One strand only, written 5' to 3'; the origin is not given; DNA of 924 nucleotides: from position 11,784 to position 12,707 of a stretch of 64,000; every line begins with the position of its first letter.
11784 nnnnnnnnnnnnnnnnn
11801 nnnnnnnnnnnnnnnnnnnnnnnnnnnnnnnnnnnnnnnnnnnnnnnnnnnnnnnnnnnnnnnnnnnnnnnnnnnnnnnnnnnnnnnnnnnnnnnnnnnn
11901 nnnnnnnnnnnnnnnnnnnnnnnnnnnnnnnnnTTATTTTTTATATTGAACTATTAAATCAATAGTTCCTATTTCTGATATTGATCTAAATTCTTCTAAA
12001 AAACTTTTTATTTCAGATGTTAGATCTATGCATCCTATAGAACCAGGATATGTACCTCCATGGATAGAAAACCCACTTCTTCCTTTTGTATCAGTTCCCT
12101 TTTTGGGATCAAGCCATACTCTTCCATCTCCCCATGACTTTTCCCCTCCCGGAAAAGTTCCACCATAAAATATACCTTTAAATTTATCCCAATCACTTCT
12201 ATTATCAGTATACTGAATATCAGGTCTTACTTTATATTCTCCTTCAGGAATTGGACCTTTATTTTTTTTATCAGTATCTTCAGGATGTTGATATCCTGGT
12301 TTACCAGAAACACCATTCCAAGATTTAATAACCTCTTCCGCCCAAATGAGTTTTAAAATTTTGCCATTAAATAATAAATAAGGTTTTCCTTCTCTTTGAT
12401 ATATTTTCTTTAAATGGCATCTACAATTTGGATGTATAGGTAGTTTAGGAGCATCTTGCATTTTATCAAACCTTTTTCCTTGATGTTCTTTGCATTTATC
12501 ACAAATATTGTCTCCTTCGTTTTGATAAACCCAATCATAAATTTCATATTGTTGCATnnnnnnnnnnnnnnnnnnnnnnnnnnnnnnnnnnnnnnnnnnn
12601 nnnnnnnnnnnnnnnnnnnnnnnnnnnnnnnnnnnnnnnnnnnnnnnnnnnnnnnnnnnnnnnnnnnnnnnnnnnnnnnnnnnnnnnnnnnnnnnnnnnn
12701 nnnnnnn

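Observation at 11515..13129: Three-gene module: coupled gene, MuF-motif + L,D-transpeptidase/Tlde1-like putative toxin, and small membrane protein (possible polymorphic toxin-immunity remnant)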

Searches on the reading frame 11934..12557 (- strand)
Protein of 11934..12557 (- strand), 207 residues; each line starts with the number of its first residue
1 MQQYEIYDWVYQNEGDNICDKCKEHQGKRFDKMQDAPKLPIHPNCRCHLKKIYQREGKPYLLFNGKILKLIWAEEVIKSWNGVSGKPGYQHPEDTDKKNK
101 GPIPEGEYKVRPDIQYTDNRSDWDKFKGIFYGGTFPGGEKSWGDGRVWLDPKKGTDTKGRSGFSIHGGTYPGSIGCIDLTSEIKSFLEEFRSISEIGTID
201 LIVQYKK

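Call 3: search_protein_families(library=pfam, proteins=[window:11934-12557:-], max_evalue=10)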
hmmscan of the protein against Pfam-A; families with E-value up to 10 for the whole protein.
window:11934-12557:- (207 aa): 3 families
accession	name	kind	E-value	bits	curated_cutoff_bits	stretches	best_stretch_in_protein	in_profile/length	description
PF10908.13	Tlde1_dom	-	1.1e-07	32.7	30.1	1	84-184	7-101/120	Tlde1 domain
PF04233.19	Phage_Mu_F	-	0.0088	17.2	29.6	1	6-49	64-111/112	Phage Mu protein F like protein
PF18925.5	DUF5675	-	0.015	15.6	26.7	1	93-182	28-89/114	Family of unknown function (DUF5675)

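Call 4: search_protein_families(library=ncbifam, proteins=[window:11934-12557:-], max_evalue=10)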
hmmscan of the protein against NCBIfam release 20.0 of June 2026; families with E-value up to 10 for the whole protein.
window:11934-12557:- (207 aa): 1 family
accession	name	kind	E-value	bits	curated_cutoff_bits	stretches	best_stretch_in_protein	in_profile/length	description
TIGR01641.1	phageSPP1_gp7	domain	0.00063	20.1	39.65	1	5-49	59-105/109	minor capsid protein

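Call 5: search_protein_families(library=phrogs, proteins=[window:11934-12557:-], max_evalue=10)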
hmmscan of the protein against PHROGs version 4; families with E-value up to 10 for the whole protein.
window:11934-12557:- (207 aa): 15 families
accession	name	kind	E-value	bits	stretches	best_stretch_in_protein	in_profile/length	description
phrog_24118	-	unknown function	8.8e-06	26.9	2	146-189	64-111/121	-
phrog_115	-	head and packaging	3.1e-05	24.3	1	17-48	279-313/665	minor head protein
phrog_1657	-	head and packaging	3.3e-05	24.4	1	11-52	253-298/337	head morphogenesis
phrog_4728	-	head and packaging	0.00014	21.8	1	9-50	251-297/591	head morphogenesis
phrog_595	-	head and packaging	0.00068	20.1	1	8-58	251-303/513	head maturation protease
phrog_32135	-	unknown function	0.00096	20.1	1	8-59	130-178/219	-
phrog_2841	-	head and packaging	0.0014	18.7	1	7-47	259-301/525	minor head protein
phrog_19443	-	head and packaging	0.0069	15.9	1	7-55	232-287/579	minor head protein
phrog_14093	-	unknown function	0.0077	17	1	78-109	23-55/160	-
phrog_6577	-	unknown function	0.0092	15.3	1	16-51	188-228/1066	-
phrog_241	-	head and packaging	0.046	13.7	1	29-49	249-270/679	head morphogenesis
phrog_8089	-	head and packaging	0.057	13.7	1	4-52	211-266/268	head morphogenesis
phrog_7625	-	head and packaging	0.081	12.8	1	17-53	205-249/504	head morphogenesis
phrog_4611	-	head and packaging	0.3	10.3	1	19-52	228-271/710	minor head protein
phrog_2662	-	head and packaging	0.72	9.3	1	13-50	658-706/717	portal protein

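Call 9: find_homologous_proteins(query=window:11934-12557:-)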
Query window:11934-12557:- (207 aa): 154 proteins with E <= 0.001 among 172 candidates; the best 120 are listed.
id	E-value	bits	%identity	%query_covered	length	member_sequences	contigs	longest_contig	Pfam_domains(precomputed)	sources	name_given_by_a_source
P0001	4.0e-143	493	100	100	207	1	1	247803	PF10908.14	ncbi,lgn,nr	ncbi:MAG: DUF2778 domain-containing protein [Alphaproteobacteria bacterium]|nr:DUF2778 domain-contai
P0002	7.5e-42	161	43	90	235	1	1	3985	PF03734.20,PF10908.14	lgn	-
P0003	2.4e-37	147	40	89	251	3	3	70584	PF03734.20,PF10908.14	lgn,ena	-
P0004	1.1e-36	145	37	97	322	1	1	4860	PF04233.20,PF10908.14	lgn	-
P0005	4.9e-35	139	47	71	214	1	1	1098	PF10908.14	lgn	-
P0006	2.5e-34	137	51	74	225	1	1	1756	PF13031.13,PF10908.14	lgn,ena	-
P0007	9.1e-34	135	50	70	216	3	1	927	PF10908.14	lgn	-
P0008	1.0e-33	135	45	81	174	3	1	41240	PF03734.20,PF10908.14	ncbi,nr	ncbi:DUF2778 domain-containing protein [bacterium]|nr:DUF2778 domain-containing protein [bacterium]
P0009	4.5e-33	133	47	71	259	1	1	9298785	PF01471.24,PF10908.14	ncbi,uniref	ncbi:L,D-transpeptidase family protein [Melittangium boletus]|uniref:L,D-transpeptidase family prote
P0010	6.5e-33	132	49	72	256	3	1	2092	PF03734.20,PF10908.14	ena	-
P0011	6.7e-33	132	49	70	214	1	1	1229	PF10908.14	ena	-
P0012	8.8e-33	132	44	78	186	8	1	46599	-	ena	-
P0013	1.7e-32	131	55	62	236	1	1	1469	PF10908.14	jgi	jgi:hypothetical protein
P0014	3.4e-32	130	47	72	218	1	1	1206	PF10908.14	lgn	-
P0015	5.0e-32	129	49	64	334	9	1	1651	PF03734.20,PF10908.14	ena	-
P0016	7.2e-32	129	49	71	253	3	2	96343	PF03734.20,PF10908.14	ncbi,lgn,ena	-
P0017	1.7e-31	128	50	63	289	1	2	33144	PF03734.20,PF18925.6,PF10908.14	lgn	-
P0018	2.0e-31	127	61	52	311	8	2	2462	PF01476.27,PF10908.14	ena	-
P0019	3.3e-31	127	48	71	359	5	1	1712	PF03734.20,PF10908.14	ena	-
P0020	3.4e-31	127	50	70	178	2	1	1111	PF10908.14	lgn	-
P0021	4.2e-31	126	47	70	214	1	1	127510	PF10908.14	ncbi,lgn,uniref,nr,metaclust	ncbi:tlde1 domain-containing protein [Chondromyces apiculatus]|uniref:Tlde1 domain-containing protei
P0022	8.2e-31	125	47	70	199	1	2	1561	PF10908.14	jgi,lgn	jgi:hypothetical protein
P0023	1.4e-30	125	44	71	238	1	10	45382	PF03734.20,PF10908.14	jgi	jgi:hypothetical protein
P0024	1.8e-30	124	46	71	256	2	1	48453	PF03734.20,PF10908.14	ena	-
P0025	6.8e-30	122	42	87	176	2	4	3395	PF03734.20,PF10908.14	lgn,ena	-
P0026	1.2e-29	122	40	93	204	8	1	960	PF10908.14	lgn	-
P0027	1.6e-29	121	48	68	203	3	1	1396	PF10908.14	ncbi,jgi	jgi:hypothetical protein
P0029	4.0e-29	120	47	71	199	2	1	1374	PF03734.20,PF10908.14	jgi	jgi:Protein of unknown function (DUF2778)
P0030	4.3e-29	120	44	71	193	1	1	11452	PF10908.14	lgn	-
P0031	8.1e-29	119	45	64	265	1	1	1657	PF03734.20,PF10908.14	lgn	-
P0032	9.1e-29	119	46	65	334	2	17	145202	PF03734.20,PF10908.14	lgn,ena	-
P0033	1.3e-28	118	46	72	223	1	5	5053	PF10908.14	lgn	-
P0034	1.4e-28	118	46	68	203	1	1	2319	PF10908.14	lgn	-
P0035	4.4e-28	116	49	70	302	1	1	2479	PF03734.20,PF10908.14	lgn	-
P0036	8.5e-28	115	47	64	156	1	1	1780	PF03734.20,PF10908.14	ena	-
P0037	1.0e-27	115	42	76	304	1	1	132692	PF10908.14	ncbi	-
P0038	2.0e-27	114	46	65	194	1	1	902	PF10908.14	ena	-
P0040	3.1e-27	114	46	71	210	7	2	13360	PF10908.14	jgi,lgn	jgi:hypothetical protein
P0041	7.7e-27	112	45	70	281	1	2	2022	PF03734.20,PF18925.6,PF10908.14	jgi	jgi:hypothetical protein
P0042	1.4e-26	112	47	66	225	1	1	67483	PF13031.13,PF10908.14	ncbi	ncbi:DUF3892 domain-containing protein [Deltaproteobacteria bacterium TL4]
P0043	1.8e-26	111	43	66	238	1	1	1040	PF01471.24,PF10908.14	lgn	-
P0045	4.0e-26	110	40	77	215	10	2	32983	PF10908.14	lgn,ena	-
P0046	5.3e-26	110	49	61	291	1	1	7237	PF01476.27,PF10908.14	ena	-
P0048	2.4e-25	107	44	70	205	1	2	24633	PF10908.14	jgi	jgi:hypothetical protein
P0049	9.4e-25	106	43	70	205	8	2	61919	PF10908.14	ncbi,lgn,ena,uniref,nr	ncbi:DUF2778 domain-containing protein [Sinorhizobium sp. GL28]|uniref:DUF2778 domain-containing pro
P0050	1.1e-24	105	43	68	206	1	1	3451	PF10908.14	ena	-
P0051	1.3e-24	105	44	70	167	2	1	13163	PF10908.14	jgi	-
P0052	1.4e-24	105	42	77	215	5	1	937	PF10908.14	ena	-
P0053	1.9e-24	105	43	70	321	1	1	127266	PF03734.20,PF01471.24,PF10908.14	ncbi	ncbi:MAG: tlde1 domain-containing protein [Alphaproteobacteria bacterium]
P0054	3.8e-24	104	42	70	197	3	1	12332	PF10908.14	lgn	-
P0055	4.4e-24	103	40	76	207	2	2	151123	PF10908.14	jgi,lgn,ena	-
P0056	1.4e-23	102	44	64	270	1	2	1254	PF10908.14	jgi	jgi:hypothetical protein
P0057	5.8e-23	100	41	70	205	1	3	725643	PF10908.14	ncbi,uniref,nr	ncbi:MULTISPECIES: L,D-transpeptidase family protein [unclassified Ensifer]|uniref:L,D-transpeptidas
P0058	9.9e-23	99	40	73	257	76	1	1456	PF10908.14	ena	-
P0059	1.1e-22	99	41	68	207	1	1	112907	PF10908.14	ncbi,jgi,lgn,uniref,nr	ncbi:hypothetical protein [Ralstonia sp. UBA689]|uniref:hypothetical protein n=1 Tax=Ralstonia sp. U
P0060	1.7e-22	98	39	71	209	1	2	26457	PF10908.14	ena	-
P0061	3.6e-22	97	45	61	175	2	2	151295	PF10908.14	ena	-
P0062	4.8e-22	97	39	75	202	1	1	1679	PF10908.14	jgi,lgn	jgi:hypothetical protein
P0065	1.8e-21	95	47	55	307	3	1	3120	PF10908.14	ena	-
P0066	1.9e-21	95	42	70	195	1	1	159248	PF03734.20,PF10908.14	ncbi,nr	ncbi:DUF2778 domain-containing protein [Ensifer sp. IC4062]|nr:DUF2778 domain-containing protein [En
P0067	4.1e-21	94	47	55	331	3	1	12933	PF10908.14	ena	-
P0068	5.8e-21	93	40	70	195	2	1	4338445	PF03734.20,PF10908.14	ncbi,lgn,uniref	ncbi:L,D-transpeptidase [Sinorhizobium chiapasense]|uniref:L,D-transpeptidase n=1 Tax=Sinorhizobium 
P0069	6.6e-21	93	49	53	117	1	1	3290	PF10908.14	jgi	jgi:hypothetical protein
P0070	6.9e-21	93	40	68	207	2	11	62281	PF10908.14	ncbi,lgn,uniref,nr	ncbi:DUF2778 domain-containing protein [Cupriavidus sp. WS]|uniref:DUF2778 domain-containing protein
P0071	1.0e-20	92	41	78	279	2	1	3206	PF03734.20,PF10908.14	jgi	-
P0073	2.0e-20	91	44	62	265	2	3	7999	PF10908.14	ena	-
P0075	4.8e-20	90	46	55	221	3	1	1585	PF01476.27,PF10908.14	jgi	jgi:LysM repeat protein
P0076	1.0e-19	89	43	59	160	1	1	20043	PF10908.14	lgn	-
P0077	1.2e-19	89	46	55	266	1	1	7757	PF01476.27,PF03734.20,PF10908.14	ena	-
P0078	1.2e-18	86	47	52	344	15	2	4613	PF10908.14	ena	-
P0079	1.9e-18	85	38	70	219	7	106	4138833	PF03734.20,PF10908.14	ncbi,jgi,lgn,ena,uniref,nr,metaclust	ncbi:L,D-transpeptidase family protein [Sinorhizobium medicae]|uniref:L,D-TPase catalytic domain-con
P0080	2.5e-18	85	45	57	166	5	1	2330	PF10908.14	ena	-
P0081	7.6e-18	83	41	62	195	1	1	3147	PF10908.14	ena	-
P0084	2.2e-16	78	37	71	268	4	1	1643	PF10908.14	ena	-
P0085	2.5e-16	78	36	71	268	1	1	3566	PF10908.14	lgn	-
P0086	3.9e-16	77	36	72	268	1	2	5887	PF10908.14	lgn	-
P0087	4.7e-16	77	38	71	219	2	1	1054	PF10908.14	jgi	jgi:hypothetical protein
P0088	1.3e-15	76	39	65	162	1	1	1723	PF10908.14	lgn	-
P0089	3.7e-15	74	35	89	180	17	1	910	PF03734.20,PF10908.14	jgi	jgi:hypothetical protein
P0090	5.2e-15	74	33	72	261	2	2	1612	PF03734.20,PF10908.14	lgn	-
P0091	5.9e-15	73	33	78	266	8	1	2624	PF03734.20,PF10908.14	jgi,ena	-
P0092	8.9e-15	73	40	63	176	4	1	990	PF03734.20,PF10908.14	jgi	jgi:Protein of unknown function (DUF2778)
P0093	2.4e-14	71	37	73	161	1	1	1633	PF10908.14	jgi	jgi:Protein of unknown function (DUF2778)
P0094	2.6e-14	71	34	71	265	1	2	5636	PF03734.20,PF10908.14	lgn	-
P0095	3.9e-14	71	31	94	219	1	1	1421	PF10908.14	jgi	jgi:hypothetical protein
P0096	4.4e-14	71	34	63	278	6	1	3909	PF03734.20,PF10908.14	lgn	-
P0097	4.5e-14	71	37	67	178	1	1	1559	PF10908.14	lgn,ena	-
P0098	6.3e-14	70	34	69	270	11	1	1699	PF03734.20,PF10908.14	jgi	jgi:hypothetical protein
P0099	1.9e-13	69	36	71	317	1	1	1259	PF10908.14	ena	-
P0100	2.9e-13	68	31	83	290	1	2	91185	PF03734.20,PF01471.24,PF10908.14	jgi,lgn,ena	jgi:hypothetical protein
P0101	3.0e-13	68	33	96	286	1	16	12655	PF03734.20,PF10908.14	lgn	-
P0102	3.1e-13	68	38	71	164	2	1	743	PF03734.20,PF10908.14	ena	-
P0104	6.1e-13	67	31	73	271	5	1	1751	PF10908.14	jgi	-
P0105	6.5e-13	67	33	86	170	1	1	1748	PF10908.14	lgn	-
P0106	6.9e-13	67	32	78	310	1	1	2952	PF03734.20,PF10908.14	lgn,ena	-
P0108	2.1e-12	65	33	71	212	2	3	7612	PF03734.20,PF10908.14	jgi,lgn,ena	jgi:hypothetical protein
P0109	2.6e-12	65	39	63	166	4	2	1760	PF03734.20,PF10908.14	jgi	jgi:hypothetical protein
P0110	2.7e-12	65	38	64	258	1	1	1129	PF10908.14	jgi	jgi:hypothetical protein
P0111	3.0e-12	65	33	74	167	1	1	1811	PF10908.14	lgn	-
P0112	3.1e-12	65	27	94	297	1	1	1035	PF04233.20,PF10908.14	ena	-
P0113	3.9e-12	64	28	95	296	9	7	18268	PF04233.20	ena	-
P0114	4.3e-12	64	38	67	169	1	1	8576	PF03734.20,PF10908.14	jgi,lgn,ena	-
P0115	4.7e-12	64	28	94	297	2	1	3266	PF10908.14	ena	-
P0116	5.0e-12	64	31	83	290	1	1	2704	PF03734.20,PF01471.24,PF10908.14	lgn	-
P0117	5.0e-12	64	31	83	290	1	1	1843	PF03734.20,PF01471.24,PF10908.14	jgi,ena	jgi:hypothetical protein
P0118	5.1e-12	64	38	71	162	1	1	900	PF03734.20,PF10908.14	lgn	-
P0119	5.7e-12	64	41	48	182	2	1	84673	PF03734.20,PF10908.14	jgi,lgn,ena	-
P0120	8.3e-12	63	35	71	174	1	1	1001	PF03734.20,PF10908.14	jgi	-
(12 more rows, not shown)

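Call 13: search_solved_structures(query=window:11934-12557:-, max_evalue=10, show_alignments=3)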
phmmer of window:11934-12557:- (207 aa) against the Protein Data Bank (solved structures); distinct sequences matched with E-value up to 10: 5.
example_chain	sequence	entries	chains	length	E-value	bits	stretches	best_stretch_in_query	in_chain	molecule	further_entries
2btl_A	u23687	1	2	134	0.055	16.2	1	129-162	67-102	INFECTIOUS BRONCHITIS VIRUS NUCLEOCAPSID PROTEIN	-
2bxx_A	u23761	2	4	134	0.1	15.3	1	129-162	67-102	NUCLEOCAPSID PROTEIN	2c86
5mqf_W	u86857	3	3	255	0.41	13.4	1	87-143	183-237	U2 small nuclear ribonucleoprotein A'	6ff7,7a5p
5xjc_o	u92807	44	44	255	0.42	13.3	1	87-143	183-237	U2 small nuclear ribonucleoprotein A'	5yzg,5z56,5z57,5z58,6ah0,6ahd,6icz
5o9z_z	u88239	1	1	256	0.44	13.3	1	87-143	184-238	U2 small nuclear ribonucleoprotein A'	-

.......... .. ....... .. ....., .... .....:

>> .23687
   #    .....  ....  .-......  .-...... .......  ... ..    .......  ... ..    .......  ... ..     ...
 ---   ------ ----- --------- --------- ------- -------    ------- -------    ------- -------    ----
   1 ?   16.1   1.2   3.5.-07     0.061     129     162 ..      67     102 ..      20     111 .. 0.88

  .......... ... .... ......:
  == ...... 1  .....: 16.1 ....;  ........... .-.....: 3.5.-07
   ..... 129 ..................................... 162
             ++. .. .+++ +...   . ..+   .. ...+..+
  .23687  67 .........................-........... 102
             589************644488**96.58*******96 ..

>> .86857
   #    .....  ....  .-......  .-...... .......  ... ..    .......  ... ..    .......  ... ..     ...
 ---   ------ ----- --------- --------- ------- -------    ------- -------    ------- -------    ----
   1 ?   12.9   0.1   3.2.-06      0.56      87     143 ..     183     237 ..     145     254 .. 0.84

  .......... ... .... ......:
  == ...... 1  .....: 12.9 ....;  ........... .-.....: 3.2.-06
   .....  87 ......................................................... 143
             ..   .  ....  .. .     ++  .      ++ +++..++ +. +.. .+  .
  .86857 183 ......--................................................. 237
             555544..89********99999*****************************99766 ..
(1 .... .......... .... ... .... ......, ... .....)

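Call 14: find_encoding_contigs(protein=P0003, flank=10000, max_places=3)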
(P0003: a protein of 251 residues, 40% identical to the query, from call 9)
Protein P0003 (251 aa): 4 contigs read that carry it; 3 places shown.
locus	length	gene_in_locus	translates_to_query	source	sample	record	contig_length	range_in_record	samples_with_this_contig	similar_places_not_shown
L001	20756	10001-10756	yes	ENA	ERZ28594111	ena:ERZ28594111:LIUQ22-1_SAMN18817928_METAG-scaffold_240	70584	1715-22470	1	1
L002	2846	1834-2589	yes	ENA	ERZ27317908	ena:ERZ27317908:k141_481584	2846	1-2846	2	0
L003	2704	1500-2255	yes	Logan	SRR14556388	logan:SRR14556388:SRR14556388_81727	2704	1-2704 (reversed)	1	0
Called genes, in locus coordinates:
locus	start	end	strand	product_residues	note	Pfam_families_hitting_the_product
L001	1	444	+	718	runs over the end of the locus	?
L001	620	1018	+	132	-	-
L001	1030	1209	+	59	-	-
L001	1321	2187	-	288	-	-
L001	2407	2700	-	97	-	-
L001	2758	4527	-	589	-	PF00145:DNA_methylase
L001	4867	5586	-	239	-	-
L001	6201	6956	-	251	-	PF08241:Methyltransf_11, PF13649:Methyltransf_25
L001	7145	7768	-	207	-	PF03352:Adenine_glyco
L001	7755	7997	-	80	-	PF04237:YjbR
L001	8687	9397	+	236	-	PF00657:Lipase_GDSL, PF13472:Lipase_GDSL_2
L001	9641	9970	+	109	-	-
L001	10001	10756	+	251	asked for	PF03734:YkuD (weak), PF10908:Tlde1_dom (weak)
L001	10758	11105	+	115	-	-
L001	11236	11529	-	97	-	PF03083:MtN3_slv (weak), PF04193:PQ-loop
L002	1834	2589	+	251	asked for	PF03734:YkuD (weak), PF10908:Tlde1_dom (weak)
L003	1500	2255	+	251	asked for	PF03734:YkuD (weak), PF10908:Tlde1_dom (weak)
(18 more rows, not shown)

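Call 16: find_encoding_contigs(protein=P0004, flank=10000, max_places=3)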
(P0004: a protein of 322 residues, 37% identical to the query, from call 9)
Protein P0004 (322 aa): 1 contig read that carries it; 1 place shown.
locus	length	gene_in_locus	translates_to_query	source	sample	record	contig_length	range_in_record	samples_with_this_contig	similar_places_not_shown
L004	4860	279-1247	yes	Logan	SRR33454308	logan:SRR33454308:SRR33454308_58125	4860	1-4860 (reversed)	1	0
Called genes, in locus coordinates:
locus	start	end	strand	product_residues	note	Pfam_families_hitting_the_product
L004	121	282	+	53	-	-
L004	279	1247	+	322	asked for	PF04233:Phage_Mu_F (weak), PF10908:Tlde1_dom (weak)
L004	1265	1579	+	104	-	-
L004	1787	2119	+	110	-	-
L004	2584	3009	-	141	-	PF04343:DUF488, PF22751:DUF488-N3a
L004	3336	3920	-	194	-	-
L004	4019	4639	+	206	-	-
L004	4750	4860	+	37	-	?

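Call 17: find_encoding_contigs(protein=P0113, flank=10000, max_places=4)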
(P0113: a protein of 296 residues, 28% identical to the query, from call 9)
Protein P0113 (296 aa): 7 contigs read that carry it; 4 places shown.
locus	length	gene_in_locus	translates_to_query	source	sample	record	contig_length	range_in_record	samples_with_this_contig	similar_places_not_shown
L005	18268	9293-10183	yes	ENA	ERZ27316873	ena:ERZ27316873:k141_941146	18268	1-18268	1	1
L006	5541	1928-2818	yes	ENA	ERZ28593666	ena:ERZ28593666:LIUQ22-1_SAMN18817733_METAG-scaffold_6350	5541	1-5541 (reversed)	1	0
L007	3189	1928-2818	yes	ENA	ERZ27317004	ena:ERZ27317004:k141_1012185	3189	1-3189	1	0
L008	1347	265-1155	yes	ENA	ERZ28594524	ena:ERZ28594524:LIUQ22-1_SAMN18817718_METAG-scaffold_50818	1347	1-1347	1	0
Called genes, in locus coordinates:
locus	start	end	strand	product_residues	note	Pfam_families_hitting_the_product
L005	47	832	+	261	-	PF16976:RcpC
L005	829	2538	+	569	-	PF16697:Yop-YscD_cpl, PF00498:FHA, PF00437:T2SSE, PF27713:UCP018868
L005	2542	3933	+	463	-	PF13231:PMT_2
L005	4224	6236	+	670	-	PF00009:GTP_EFTU, PF22042:EF-G_D2, PF03144:GTP_EFTU_D2, PF14492:EFG_III, PF03764:EFG_IV, PF00679:EFG_C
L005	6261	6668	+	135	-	-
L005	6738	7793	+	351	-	-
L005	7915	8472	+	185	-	-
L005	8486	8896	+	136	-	-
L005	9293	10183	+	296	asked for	PF04233:Phage_Mu_F (weak)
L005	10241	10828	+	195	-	-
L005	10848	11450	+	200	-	-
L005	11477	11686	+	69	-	-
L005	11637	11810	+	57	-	-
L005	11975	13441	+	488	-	-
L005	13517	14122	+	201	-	-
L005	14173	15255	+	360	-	-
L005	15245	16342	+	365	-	PF00004:AAA (weak)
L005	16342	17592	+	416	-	PF13203:DUF2201_N, PF09967:DUF2201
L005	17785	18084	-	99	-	-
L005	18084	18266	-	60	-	?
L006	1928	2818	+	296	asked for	PF04233:Phage_Mu_F (weak)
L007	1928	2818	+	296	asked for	PF04233:Phage_Mu_F (weak)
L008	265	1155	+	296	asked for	PF04233:Phage_Mu_F (weak)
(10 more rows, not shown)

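Call 18: find_encoding_contigs(protein=P0002, flank=10000, max_places=3)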
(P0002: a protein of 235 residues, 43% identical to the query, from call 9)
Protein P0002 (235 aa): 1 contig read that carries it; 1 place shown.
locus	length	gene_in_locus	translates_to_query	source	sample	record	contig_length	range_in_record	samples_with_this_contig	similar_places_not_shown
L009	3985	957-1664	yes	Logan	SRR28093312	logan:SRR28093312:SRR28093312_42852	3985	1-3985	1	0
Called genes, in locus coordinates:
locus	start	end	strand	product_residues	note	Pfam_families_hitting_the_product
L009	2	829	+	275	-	?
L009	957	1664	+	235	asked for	PF03734:YkuD (weak), PF10908:Tlde1_dom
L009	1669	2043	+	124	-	-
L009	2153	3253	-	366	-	PF01926:MMR_HSR1, PF02421:FeoB_N, PF06071:YchF-GTPase_C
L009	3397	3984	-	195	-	?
